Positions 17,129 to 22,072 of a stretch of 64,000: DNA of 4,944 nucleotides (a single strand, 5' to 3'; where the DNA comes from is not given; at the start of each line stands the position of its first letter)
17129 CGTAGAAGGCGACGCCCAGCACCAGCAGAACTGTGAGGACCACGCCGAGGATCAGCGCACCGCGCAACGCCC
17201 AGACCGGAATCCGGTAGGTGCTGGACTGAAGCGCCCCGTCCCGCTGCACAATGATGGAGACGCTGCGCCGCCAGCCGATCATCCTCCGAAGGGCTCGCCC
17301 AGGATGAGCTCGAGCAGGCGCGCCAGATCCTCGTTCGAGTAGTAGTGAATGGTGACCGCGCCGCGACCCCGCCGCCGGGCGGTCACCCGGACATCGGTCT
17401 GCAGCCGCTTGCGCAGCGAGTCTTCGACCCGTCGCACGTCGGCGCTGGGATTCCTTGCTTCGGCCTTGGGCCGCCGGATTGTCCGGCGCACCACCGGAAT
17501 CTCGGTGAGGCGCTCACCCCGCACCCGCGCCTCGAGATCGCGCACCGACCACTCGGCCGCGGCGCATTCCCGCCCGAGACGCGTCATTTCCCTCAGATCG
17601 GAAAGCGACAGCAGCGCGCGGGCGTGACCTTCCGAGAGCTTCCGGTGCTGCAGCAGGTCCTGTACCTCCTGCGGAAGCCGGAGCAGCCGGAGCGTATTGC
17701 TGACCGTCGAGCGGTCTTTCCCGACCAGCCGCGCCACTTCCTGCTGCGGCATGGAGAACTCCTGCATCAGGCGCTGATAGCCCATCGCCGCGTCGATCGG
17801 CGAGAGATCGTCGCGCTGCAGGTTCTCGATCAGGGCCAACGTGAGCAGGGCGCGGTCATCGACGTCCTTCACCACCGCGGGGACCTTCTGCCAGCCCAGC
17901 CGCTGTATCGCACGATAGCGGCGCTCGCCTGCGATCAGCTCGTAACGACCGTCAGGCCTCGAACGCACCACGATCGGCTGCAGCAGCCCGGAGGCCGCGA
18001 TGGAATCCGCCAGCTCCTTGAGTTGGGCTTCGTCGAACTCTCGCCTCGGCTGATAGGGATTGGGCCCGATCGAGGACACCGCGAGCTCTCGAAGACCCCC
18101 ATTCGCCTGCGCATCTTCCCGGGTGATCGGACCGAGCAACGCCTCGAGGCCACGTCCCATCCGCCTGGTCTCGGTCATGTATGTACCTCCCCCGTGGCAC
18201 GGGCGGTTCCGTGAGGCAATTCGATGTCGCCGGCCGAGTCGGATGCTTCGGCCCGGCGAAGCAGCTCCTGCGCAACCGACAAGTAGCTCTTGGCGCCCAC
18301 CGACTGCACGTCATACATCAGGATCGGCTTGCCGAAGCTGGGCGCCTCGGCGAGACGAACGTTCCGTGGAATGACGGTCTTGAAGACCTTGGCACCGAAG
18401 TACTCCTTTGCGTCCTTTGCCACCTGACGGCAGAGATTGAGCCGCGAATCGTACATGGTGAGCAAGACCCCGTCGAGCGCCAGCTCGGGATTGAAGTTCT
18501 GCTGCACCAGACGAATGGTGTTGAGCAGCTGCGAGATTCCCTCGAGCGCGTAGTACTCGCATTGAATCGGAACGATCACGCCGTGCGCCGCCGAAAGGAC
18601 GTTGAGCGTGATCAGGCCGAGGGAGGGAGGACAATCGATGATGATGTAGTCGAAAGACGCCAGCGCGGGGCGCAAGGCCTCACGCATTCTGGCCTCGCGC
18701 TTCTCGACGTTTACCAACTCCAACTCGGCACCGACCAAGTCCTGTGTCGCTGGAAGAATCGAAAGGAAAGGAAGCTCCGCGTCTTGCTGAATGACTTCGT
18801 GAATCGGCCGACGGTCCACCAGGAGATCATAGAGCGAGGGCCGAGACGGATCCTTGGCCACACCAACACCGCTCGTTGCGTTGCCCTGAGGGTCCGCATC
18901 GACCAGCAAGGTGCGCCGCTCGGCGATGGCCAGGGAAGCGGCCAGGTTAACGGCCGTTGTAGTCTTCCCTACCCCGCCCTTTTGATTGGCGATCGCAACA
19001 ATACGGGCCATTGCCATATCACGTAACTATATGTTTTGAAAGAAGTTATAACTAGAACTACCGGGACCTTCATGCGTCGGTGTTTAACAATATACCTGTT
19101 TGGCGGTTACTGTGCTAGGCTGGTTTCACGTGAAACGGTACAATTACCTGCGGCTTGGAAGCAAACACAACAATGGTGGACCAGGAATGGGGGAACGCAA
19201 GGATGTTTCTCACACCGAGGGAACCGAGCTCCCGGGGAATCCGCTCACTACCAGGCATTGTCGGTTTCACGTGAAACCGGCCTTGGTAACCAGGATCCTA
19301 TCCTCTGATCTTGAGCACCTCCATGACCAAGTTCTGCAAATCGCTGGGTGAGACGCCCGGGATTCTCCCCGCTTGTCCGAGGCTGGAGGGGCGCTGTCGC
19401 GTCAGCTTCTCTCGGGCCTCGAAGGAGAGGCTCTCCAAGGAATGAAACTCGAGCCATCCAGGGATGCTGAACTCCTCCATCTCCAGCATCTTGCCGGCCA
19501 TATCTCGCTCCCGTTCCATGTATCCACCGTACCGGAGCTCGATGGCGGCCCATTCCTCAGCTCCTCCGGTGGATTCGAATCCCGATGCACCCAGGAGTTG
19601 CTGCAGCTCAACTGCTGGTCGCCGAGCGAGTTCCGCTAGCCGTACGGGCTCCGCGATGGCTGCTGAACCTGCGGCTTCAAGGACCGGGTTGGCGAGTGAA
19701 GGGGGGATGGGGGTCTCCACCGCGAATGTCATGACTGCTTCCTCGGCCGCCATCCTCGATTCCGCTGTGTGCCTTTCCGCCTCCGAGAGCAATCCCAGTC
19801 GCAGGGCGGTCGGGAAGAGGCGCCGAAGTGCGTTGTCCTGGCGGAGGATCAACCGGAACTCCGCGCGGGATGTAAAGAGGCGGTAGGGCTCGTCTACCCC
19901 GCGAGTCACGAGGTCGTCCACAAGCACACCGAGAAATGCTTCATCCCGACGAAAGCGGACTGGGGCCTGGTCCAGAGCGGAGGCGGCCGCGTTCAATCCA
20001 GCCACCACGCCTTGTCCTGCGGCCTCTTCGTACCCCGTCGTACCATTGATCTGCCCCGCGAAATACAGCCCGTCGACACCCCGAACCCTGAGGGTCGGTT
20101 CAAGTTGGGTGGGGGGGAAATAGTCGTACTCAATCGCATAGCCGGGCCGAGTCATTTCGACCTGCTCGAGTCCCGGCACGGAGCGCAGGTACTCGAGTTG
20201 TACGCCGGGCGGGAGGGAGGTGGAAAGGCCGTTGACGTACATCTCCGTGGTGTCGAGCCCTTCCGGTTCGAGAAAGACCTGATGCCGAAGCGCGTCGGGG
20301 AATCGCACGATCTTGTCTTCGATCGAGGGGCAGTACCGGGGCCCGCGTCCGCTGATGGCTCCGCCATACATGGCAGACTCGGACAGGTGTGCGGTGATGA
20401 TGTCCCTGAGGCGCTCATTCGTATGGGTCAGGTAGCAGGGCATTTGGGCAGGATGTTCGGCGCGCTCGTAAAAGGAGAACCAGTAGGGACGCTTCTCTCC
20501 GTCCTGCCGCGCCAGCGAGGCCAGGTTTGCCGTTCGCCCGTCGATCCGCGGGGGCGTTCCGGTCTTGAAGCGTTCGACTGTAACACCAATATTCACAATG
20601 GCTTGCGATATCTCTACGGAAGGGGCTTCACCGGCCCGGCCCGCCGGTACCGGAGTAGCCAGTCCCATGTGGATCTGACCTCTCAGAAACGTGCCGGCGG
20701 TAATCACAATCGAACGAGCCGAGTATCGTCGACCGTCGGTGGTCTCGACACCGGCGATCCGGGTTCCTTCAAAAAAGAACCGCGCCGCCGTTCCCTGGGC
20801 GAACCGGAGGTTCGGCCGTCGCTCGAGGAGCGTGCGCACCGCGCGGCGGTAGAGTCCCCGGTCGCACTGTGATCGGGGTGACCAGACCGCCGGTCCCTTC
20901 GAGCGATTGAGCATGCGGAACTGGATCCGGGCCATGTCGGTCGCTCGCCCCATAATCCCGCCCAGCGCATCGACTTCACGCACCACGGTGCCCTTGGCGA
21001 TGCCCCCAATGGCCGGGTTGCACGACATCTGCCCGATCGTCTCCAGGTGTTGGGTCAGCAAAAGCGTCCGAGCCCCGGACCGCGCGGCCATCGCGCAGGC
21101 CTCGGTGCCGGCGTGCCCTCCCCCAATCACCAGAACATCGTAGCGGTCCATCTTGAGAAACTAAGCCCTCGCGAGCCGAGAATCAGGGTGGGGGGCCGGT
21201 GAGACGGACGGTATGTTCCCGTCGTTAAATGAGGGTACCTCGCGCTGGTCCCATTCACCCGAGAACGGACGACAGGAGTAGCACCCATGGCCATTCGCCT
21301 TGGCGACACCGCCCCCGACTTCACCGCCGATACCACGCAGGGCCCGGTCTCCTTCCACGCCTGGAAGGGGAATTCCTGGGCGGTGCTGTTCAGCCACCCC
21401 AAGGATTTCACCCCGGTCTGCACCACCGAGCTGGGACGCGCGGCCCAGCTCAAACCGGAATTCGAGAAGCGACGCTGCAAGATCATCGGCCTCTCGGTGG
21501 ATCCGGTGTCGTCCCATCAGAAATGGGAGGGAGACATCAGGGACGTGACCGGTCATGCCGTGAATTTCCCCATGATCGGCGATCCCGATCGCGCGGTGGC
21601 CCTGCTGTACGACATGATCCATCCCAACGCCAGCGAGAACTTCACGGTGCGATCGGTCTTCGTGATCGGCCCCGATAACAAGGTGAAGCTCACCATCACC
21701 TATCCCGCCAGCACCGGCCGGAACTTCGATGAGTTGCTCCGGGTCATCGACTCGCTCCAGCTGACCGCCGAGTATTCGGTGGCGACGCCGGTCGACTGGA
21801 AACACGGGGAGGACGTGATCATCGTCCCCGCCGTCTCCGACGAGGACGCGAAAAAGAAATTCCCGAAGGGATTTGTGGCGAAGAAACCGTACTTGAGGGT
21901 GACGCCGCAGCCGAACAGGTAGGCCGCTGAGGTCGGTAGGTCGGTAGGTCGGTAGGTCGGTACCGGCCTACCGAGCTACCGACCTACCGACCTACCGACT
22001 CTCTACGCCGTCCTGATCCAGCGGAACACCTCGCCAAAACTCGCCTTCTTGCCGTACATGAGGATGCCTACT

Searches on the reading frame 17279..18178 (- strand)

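Call 21: search_protein_families(library=pfam, proteins=[window:17279-18178:-])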
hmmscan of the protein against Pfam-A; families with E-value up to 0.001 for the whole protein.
window:17279-18178:- (299 aa): 3 families
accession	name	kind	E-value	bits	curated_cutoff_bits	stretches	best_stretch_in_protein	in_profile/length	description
PF02195.25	ParB_N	-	1.2e-36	125.1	26.3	1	29-121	3-95/95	ParB N-terminal domain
PF17762.8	HTH_ParB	-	2e-35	121.4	22.6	1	124-220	2-98/102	ParB HTH domain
PF23552.2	ParB_C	-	2.1e-10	40.3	23.8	1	245-292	2-49/50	ParB dimerisation domain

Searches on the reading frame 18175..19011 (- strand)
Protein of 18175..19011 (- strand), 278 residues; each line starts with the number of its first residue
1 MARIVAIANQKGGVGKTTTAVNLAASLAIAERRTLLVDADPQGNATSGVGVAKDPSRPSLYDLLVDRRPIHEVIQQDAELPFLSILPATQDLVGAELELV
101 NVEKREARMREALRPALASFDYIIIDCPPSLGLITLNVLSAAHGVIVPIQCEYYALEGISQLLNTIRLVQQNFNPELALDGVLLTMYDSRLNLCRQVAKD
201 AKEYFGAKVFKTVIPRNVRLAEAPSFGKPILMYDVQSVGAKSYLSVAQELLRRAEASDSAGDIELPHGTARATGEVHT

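Call 12: search_protein_families(library=pfam, proteins=[window:18175-19011:-])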
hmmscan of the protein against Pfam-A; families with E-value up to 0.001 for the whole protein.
window:18175-19011:- (278 aa): 7 families
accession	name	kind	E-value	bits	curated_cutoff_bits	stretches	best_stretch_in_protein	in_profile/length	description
PF13614.12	AAA_31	-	9.8e-63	211.7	27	1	3-178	2-176/177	AAA domain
PF01656.29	CbiA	-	7.5e-30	103.9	25.4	1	5-230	1-125/125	CobQ/CobB/MinD/ParA nucleotide binding domain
PF10609.15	ParA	-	5.6e-12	46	27.1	1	3-45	4-46/246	NUBPL iron-transfer P-loop NTPase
PF09140.17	MipZ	-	2.8e-09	37.1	20.7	1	4-40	2-38/262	ATPase MipZ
PF06564.18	CBP_BcsQ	-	1.4e-08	35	21.3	1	4-248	3-231/234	Cellulose biosynthesis protein BcsQ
PF00142.24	Fer4_NifH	-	1.6e-06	28.2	25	1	10-49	7-46/271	4Fe-4S iron sulfur cluster binding proteins, NifH/frxC family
PF02374.21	ArsA_ATPase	-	6.2e-06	26.1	24.3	1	10-42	8-40/305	Anion-transporting ATPase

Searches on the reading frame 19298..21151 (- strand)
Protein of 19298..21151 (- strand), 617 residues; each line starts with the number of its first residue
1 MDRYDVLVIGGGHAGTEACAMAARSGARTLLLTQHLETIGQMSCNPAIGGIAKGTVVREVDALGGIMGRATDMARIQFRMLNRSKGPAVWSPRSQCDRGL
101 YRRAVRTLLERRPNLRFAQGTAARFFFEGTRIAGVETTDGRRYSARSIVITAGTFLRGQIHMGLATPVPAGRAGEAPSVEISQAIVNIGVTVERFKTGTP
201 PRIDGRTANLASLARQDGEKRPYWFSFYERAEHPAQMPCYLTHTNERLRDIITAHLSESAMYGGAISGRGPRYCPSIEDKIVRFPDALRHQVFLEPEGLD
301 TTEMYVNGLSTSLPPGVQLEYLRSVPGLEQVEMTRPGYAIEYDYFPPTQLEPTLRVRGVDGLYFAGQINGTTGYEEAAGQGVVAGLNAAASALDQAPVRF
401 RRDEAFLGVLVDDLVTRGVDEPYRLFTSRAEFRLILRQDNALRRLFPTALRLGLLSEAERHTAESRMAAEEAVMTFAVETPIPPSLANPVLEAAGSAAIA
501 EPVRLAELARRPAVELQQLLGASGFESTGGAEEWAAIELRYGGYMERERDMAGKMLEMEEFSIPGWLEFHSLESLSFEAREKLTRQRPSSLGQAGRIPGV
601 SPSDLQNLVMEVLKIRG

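Call 21: search_protein_families(library=pfam, proteins=[window:19298-21151:-])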
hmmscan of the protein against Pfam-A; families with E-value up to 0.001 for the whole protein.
window:19298-21151:- (617 aa): 6 families
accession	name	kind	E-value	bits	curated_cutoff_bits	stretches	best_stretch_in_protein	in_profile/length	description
PF01134.28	GIDA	-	8.4e-155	516.1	22.1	1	5-394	1-389/391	Glucose inhibited division protein A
PF13932.14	SAM_GIDA_C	-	7.1e-19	67.8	27.1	1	554-608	2-56/57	tRNA modifying enzyme MnmG/GidA C-terminal helical bundle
PF21680.2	GIDA_C_1st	-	7e-07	30.3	24.7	1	463-549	7-96/96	tRNA modifying enzyme MnmG/GidA C-terminal helical domain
PF12831.13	FAD_oxidored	-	8.8e-07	29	27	1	5-139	1-128/416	FAD dependent oxidoreductase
PF07992.20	Pyr_redox_2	-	0.00013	22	26.1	1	4-153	1-108/291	Pyridine nucleotide-disulphide oxidoreductase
PF01266.30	DAO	-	0.00033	20.7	27.9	0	88-160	137-209/353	FAD dependent oxidoreductase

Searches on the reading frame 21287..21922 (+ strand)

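Call 34: search_protein_families(library=pfam, max_evalue=0.00001, proteins=[window:21287-21922:+])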
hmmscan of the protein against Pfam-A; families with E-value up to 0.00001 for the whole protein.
window:21287-21922:+ (211 aa): 3 families
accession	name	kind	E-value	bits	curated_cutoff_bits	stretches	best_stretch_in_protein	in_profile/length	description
PF00578.27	AhpC-TSA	-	3.3e-32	111.5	26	1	6-134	2-122/124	AhpC/TSA family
PF08534.16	Redoxin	-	1.8e-14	54.2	26.6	1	6-149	3-143/148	Redoxin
PF10417.14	1-cysPrx_C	-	2.5e-12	47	21.1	1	156-195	1-41/41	C-terminal domain of 1-Cys peroxiredoxin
